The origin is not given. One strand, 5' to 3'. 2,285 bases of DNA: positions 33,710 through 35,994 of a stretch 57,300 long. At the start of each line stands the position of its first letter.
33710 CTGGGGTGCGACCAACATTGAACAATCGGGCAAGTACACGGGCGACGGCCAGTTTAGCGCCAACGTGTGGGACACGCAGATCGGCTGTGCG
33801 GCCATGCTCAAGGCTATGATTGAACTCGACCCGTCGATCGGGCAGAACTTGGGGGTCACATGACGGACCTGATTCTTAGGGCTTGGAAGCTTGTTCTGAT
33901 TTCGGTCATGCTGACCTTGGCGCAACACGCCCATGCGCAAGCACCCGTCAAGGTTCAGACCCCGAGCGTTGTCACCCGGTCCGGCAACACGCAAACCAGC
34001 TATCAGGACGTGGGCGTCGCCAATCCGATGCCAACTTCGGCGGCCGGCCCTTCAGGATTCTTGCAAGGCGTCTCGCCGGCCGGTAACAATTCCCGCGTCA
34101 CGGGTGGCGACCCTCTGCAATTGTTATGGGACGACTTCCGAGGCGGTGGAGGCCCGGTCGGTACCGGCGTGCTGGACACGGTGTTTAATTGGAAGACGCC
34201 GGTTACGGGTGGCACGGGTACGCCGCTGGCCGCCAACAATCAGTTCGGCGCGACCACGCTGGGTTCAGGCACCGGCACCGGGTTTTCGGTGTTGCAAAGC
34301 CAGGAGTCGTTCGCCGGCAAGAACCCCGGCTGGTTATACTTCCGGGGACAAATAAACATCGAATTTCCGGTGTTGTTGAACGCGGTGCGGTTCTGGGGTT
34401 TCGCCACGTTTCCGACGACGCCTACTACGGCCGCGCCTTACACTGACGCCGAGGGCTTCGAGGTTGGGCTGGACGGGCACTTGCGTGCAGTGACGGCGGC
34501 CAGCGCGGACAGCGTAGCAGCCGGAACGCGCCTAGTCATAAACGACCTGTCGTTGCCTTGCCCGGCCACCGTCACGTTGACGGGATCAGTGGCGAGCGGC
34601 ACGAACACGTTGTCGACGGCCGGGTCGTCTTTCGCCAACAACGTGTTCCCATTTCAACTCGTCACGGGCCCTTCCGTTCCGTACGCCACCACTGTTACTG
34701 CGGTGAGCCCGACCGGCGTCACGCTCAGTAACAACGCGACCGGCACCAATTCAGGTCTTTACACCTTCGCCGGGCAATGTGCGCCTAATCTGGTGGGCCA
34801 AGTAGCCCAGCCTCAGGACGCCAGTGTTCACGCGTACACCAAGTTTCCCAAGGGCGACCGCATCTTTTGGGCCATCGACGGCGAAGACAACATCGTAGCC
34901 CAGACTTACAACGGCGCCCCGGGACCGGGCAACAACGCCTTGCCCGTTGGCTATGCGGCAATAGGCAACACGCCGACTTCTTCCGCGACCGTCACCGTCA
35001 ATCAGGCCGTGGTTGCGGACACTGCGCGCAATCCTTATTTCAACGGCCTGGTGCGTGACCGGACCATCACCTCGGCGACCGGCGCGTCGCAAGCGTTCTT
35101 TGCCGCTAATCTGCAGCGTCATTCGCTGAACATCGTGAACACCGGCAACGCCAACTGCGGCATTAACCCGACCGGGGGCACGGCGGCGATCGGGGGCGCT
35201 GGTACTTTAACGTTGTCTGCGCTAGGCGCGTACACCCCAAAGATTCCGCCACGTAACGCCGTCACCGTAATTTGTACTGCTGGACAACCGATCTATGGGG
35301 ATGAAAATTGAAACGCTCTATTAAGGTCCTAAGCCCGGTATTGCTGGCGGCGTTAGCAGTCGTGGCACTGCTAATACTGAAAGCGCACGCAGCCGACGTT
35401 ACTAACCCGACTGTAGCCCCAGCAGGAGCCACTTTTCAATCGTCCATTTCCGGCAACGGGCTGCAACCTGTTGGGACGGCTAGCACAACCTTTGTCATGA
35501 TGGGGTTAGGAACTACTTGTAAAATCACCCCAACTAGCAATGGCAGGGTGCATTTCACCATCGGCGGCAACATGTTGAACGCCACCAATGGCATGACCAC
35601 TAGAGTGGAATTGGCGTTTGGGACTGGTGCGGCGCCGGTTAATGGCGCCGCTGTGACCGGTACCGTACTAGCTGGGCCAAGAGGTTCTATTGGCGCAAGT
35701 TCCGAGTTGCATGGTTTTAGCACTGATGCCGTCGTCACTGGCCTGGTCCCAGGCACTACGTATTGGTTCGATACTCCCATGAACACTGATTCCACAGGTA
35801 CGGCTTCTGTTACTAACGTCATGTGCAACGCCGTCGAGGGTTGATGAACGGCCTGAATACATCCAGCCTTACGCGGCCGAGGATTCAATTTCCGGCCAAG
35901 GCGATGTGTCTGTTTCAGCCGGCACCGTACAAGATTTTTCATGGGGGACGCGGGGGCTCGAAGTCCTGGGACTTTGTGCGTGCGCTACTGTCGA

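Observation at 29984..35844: Eight-gene cassette splitting terS from terL, rich in exported proteins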

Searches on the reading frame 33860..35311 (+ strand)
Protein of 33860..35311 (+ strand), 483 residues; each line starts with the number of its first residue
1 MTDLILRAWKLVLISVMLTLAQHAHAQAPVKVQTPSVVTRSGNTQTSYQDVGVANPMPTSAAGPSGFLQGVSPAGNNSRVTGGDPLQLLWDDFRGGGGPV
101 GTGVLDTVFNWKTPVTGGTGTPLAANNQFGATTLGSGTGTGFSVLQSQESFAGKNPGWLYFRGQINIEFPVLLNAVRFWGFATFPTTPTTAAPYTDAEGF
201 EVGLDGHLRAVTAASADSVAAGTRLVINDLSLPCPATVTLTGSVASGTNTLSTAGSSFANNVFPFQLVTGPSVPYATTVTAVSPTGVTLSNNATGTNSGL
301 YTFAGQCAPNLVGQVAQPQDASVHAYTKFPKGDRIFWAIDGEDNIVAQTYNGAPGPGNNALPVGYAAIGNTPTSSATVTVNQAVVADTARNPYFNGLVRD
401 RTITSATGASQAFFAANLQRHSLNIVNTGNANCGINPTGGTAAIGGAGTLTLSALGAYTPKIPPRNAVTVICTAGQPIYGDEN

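Call 3: search_protein_families(library=pfam, proteins=[window:33860-35311:+], max_evalue=0.1)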
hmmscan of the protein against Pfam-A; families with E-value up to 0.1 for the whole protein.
window:33860-35311:+ (483 aa): 0 families

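Call 4: search_protein_families(library=phrogs, proteins=[window:33860-35311:+], max_evalue=0.1)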
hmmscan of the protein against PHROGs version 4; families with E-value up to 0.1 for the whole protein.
window:33860-35311:+ (483 aa): 1 family
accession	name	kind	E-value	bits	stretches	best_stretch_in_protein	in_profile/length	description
phrog_22789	-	unknown function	0.012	17.1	1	399-473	18-90/100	-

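Call 14: search_protein_families(library=ncbifam, proteins=[window:33860-35311:+], max_evalue=1)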
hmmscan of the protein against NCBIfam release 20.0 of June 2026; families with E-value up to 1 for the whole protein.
window:33860-35311:+ (483 aa): 0 families

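Call 19: find_homologous_proteins(query=window:33860-35311:+)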
Query window:33860-35311:+ (483 aa): 48 proteins with E <= 0.001 among 8000 candidates.
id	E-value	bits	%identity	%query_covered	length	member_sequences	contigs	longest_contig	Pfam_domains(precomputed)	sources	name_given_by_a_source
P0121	0.0e+0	1063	100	100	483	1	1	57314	-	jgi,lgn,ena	-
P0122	2.7e-212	724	69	99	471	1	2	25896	-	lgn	-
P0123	9.3e-205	699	68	98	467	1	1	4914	-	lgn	-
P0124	3.5e-200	684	72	89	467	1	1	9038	-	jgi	jgi:hypothetical protein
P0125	1.1e-199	682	71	93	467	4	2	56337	-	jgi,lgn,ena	jgi:hypothetical protein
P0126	1.5e-192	659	70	89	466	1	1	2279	-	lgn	-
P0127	9.3e-132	458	61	76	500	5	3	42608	-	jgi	jgi:hypothetical protein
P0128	3.7e-124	433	59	79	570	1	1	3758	-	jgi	jgi:hypothetical protein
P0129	1.9e-104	368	76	37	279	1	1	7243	-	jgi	jgi:hypothetical protein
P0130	3.4e-78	282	45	78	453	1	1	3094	-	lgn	-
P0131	1.5e-76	276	44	81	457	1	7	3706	-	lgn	-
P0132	3.6e-74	269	47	70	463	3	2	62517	-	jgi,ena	jgi:hypothetical protein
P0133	2.8e-69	252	45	70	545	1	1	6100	-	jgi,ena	jgi:hypothetical protein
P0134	5.1e-64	235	51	35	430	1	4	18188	-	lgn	-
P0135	2.5e-55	206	34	64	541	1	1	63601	-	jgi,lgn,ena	-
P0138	3.0e-33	134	45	30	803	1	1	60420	-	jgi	jgi:hypothetical protein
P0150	5.3e-25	106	79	17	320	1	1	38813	-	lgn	-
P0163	2.0e-22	98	71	17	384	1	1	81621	-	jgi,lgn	-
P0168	1.5e-9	56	64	17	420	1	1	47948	-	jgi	jgi:hypothetical protein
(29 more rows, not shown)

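Call 42: predict_structure(alignment_id=A2)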
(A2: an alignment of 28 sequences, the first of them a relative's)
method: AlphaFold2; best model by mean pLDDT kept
length: 483 residues; sequences in the alignment: 28
mean_pLDDT: 71.5   pTM: 0.58
mean pLDDT of the five models: 71.5, 66.3, 65.7, 64.5, 57.4
residues with pLDDT >= 90: 72; 70-90: 231; 50-70: 91; < 50: 89
segments of 3 or more residues with pLDDT < 50: 22-41, 43-84, 96-100, 313-315, 353-355, 391-402
pLDDT, mean of each block of 10 residues (from residue 1): 75 70 40 43 44 39 33 36 61 56 70 86 71 85 90 65 81 84 90 89 85 75 78 70 95 74 80 86 89 95 68 53 81 74 69 53 92 82 75 41 56 66 82 84 82 86 77 77 66
secondary structure, 60 per line:
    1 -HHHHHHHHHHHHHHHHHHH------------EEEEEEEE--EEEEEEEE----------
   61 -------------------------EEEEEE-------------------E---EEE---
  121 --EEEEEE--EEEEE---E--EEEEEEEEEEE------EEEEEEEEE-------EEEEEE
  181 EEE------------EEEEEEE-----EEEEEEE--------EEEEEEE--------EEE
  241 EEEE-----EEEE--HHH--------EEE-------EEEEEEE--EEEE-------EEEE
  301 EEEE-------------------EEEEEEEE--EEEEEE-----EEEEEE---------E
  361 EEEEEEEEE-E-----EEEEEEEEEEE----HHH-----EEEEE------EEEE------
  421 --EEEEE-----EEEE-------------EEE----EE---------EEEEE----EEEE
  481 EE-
elements in order: H2-20 E33-40 E43-50 E86-91 E115-117 E123-128 E131-135 E142-152 E159-167 E175-183 E196-202 E208-214 E223-229 E238-244 E250-253 E267-269 E277-283 E286-289 E297-304 E324-331 E334-339 E345-350 E360-369 E377-387 E400-404 E411-414 E423-427 E433-436 E450-452 E468-472 E477-482

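Call 48: fold_search(model_id=the predicted structure, library=viral)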
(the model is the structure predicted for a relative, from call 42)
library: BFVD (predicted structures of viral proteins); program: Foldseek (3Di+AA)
matches with E <= 10: 993; with E <= 0.001: 89
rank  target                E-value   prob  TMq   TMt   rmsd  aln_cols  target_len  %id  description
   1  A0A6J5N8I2            4.5e-12  1.00  0.29  0.25  27.6       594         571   14  Uncharacterized protein [uncultured Caudovirales phage]
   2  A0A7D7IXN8            1.0e-11  1.00  0.34  0.23  17.5       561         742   13  (no name in the UniProt tables at hand)
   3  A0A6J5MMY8            1.5e-11  1.00  0.27  0.23  24.4       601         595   13  Ig-like domain-containing protein [uncultured Caudovirales phage]
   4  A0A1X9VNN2            2.8e-11  1.00  0.33  0.29  26.1       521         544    9  Uncharacterized protein [Mimivirus AB-566-O17]
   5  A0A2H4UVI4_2          5.9e-11  1.00  0.30  0.12  26.7       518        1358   11  Membrane associated protein [Bodo saltans virus]
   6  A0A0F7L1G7            6.5e-11  1.00  0.33  0.27  13.2       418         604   13  Uncharacterized protein [uncultured marine virus]
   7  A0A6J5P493            8.1e-11  1.00  0.27  0.23  21.9       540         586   12  Uncharacterized protein (Fragment) [uncultured Caudovirales phage]
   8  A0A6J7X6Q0            1.3e-10  1.00  0.34  0.29  20.4       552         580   13  Uncharacterized protein [uncultured Caudovirales phage]
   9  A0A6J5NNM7            6.8e-10  1.00  0.34  0.34  18.2       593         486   13  Uncharacterized protein [uncultured Caudovirales phage]
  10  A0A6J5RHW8            4.0e-09  1.00  0.35  0.14  16.2       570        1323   13  Uncharacterized protein [uncultured Caudovirales phage]
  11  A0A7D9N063            4.4e-09  1.00  0.33  0.38  14.9       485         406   11  (no name in the UniProt tables at hand)
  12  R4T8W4                2.2e-08  1.00  0.31  0.26  18.5       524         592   11  Uncharacterized protein [Halogranum tailed virus 1]
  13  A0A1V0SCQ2            3.0e-08  1.00  0.26  0.12  14.1       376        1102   12  Collagen triple helix repeat motif-containing protein [Indivirus ILV1]
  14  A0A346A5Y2            3.4e-08  1.00  0.34  0.27  19.7       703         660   11  (no name in the UniProt tables at hand)
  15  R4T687                4.6e-08  1.00  0.32  0.34  17.9       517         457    9  Uncharacterized protein [Haloarcula hispanica tailed virus 2]
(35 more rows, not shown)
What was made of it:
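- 33860..35311 (+): c7, 483 aa. It has a Sec signal (….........|QA), a lectin-like beta-sandwich body, and an 84-aa C-terminal domain (residues 400-483) with the Cys433/Cys472 pair. BFVD hits are lectin-type and tail-type phage proteins at E 1e-12 to 1e-5, with low TM (calls 42, 48).
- On Phage tail fibre / receptor-binding protein (c4, c7): For c7 the matches are weaker (E 1e-12, TM about 0.3) and are to lectin-type and minor-tail proteins (call 48).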

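Call 49: find_encoding_contigs(protein=P0163, flank=8000, max_places=2)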
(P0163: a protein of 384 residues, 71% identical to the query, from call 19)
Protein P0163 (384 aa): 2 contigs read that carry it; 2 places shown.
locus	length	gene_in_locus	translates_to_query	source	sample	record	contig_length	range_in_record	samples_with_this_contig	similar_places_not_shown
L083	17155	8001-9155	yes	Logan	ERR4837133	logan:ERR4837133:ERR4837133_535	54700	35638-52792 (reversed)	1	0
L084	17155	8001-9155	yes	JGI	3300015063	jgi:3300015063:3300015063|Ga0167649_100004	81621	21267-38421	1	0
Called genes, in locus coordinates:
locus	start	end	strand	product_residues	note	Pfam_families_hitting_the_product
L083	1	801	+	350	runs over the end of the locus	-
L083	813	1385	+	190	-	-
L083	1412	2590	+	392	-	PF12323:HTH_OrfB_IS605, PF01385:OrfB_IS605, PF07282:Cas12f1-like_TNB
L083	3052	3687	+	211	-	-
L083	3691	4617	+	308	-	PF25209:Phage_capsid_4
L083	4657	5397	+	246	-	PF02945:Endonuclease_7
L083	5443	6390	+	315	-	-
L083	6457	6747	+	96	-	-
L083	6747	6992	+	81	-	-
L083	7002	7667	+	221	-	-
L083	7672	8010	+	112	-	-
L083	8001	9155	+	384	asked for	-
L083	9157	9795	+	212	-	-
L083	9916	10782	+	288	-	PF01541:GIY-YIG, PF07460:NUMOD3 (faint)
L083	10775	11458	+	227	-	PF24175:SU10_adaptor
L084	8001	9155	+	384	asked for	-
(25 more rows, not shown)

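Call 50: find_encoding_contigs(protein=P0150, flank=8000, max_places=2)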
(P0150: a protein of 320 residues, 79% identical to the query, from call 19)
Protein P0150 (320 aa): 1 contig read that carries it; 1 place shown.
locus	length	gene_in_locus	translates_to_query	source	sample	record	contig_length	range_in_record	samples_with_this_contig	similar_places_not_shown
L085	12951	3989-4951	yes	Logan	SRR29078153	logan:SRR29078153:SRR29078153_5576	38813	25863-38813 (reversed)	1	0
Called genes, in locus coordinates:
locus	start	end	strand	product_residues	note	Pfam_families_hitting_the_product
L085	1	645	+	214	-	?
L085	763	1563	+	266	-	PF13392:HNH_3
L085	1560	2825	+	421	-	-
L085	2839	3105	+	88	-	-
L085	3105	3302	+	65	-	-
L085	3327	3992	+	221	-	-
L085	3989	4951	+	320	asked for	-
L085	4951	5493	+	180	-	-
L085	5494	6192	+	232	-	PF24175:SU10_adaptor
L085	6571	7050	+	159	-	-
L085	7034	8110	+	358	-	-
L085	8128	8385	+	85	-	-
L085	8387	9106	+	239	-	PF24175:SU10_adaptor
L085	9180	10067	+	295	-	PF07484:Collar (weak)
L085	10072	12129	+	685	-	-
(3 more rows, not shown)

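Call 59: search_dna_similar(query=window:33860-35311:+, collection=phages, mode=protein, max_evalue=0.01, max_rows=20)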
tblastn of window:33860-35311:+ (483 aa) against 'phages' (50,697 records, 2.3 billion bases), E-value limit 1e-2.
No match.

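Call 76: find_encoding_contigs(protein=P0125, flank=10000, max_places=2)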
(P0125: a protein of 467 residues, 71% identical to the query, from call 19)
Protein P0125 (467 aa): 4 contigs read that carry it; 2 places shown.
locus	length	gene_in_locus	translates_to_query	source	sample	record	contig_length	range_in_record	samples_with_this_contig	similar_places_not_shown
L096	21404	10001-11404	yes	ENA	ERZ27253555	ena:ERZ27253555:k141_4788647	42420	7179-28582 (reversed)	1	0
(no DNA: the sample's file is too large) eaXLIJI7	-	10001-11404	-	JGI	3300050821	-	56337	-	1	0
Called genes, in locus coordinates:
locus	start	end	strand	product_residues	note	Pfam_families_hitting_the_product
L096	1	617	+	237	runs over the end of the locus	-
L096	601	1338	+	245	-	-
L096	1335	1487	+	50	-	-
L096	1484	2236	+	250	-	-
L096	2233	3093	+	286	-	-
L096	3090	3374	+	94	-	-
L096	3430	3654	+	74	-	-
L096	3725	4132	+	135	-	-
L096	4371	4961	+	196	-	-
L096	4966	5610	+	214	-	-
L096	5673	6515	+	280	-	PF10124:Mu-like_gpT (faint), PF25209:Phage_capsid_4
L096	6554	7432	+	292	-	PF13392:HNH_3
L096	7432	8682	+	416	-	-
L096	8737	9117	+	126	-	-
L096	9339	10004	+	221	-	-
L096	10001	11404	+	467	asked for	-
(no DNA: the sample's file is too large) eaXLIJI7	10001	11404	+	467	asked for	-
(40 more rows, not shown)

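Call 79: find_encoding_contigs(protein=P0168, flank=8000, max_places=1)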
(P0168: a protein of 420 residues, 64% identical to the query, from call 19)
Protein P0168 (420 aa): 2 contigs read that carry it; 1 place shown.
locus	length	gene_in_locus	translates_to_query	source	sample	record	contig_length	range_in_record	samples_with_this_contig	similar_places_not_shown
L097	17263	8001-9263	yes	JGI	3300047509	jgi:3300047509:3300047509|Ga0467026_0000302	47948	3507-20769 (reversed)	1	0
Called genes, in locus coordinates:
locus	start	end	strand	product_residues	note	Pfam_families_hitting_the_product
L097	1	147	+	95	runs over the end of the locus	-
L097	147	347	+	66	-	PF24729:Acb2_Tad1_hairpin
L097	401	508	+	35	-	-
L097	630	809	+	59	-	-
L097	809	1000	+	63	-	-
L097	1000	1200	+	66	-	-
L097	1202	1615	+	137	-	PF00166:Cpn10 (faint)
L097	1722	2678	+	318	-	-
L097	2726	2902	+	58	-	-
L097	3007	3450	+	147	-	-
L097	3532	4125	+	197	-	-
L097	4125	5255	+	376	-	-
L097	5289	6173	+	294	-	PF25209:Phage_capsid_4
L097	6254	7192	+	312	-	-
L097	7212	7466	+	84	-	-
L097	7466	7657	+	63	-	-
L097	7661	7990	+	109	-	-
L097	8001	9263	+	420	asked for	-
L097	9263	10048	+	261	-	-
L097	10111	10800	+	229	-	PF24175:SU10_adaptor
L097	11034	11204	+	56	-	-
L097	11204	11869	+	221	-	-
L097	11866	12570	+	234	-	PF24175:SU10_adaptor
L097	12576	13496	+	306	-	-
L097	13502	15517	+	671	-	-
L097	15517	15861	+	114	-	PF24146:K1-lyase_C (weak)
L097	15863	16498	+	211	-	-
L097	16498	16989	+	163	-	-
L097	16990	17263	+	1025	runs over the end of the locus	PF13884:Peptidase_S74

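Call 80: find_encoding_contigs(protein=P0138, flank=8000, max_places=1)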
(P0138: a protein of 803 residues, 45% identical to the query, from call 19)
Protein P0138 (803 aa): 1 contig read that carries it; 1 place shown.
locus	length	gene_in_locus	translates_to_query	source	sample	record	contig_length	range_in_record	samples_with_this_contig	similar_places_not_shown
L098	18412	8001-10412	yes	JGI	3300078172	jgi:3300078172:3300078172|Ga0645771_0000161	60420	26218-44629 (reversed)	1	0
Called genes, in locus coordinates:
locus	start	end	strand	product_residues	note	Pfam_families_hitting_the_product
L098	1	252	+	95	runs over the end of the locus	-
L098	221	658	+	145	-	-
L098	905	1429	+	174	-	PF06210:DUF1003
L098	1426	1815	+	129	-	-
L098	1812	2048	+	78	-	-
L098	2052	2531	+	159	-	PF18907:DUF5662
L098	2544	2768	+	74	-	-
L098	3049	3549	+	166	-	-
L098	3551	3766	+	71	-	-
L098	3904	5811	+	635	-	-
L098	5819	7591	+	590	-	-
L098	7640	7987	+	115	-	-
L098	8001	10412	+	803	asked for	-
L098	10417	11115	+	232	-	-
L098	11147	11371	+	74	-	-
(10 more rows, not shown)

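Call 87: search_protein_families(library=padloc, proteins=[window:33860-35311:+], max_evalue=0.01)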
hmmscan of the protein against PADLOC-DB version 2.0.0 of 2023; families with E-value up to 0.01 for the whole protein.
window:33860-35311:+ (483 aa): 0 families

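Call 98: search_solved_structures(query=A2, max_evalue=1)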
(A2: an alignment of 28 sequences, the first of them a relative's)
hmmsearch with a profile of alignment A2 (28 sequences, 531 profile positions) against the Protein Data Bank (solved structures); distinct sequences matched with E-value up to 1: 0.

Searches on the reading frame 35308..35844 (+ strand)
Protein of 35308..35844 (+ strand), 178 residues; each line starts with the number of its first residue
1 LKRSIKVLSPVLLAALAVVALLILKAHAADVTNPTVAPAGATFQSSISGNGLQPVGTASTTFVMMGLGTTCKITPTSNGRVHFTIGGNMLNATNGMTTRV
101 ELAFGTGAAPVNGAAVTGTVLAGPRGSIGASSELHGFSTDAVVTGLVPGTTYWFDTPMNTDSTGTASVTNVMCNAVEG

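Call 3: search_protein_families(library=pfam, proteins=[window:35308-35844:+], max_evalue=0.1)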
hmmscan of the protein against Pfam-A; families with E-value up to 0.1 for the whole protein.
window:35308-35844:+ (178 aa): 1 family
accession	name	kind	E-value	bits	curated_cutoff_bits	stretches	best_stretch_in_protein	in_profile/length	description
PF16656.11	Pur_ac_phosph_N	-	0.024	15.6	30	1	127-155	55-77/93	Purple acid Phosphatase, N-terminal domain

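Call 4: search_protein_families(library=phrogs, proteins=[window:35308-35844:+], max_evalue=0.1)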
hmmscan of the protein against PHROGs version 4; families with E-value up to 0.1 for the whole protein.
window:35308-35844:+ (178 aa): 1 family
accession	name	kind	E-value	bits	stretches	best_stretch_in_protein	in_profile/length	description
phrog_6977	-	tail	0.0031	18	1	97-165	166-231/284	minor tail protein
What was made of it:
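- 35308..35844 (+): c8, 178 aa. It has a Sec signal (…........|ADVTNP), is beta-rich and has 2 Cys. It is the partner of c7. There is a weak phrog_6977 'minor tail protein' hit at E 0.003 (call 4).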

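Call 14: search_protein_families(library=ncbifam, proteins=[window:35308-35844:+], max_evalue=1)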
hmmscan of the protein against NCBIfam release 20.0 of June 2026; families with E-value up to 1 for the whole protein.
window:35308-35844:+ (178 aa): 0 families

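Call 87: search_protein_families(library=padloc, proteins=[window:35308-35844:+], max_evalue=0.01)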
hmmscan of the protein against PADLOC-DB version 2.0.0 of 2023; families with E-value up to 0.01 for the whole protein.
window:35308-35844:+ (178 aa): 0 families
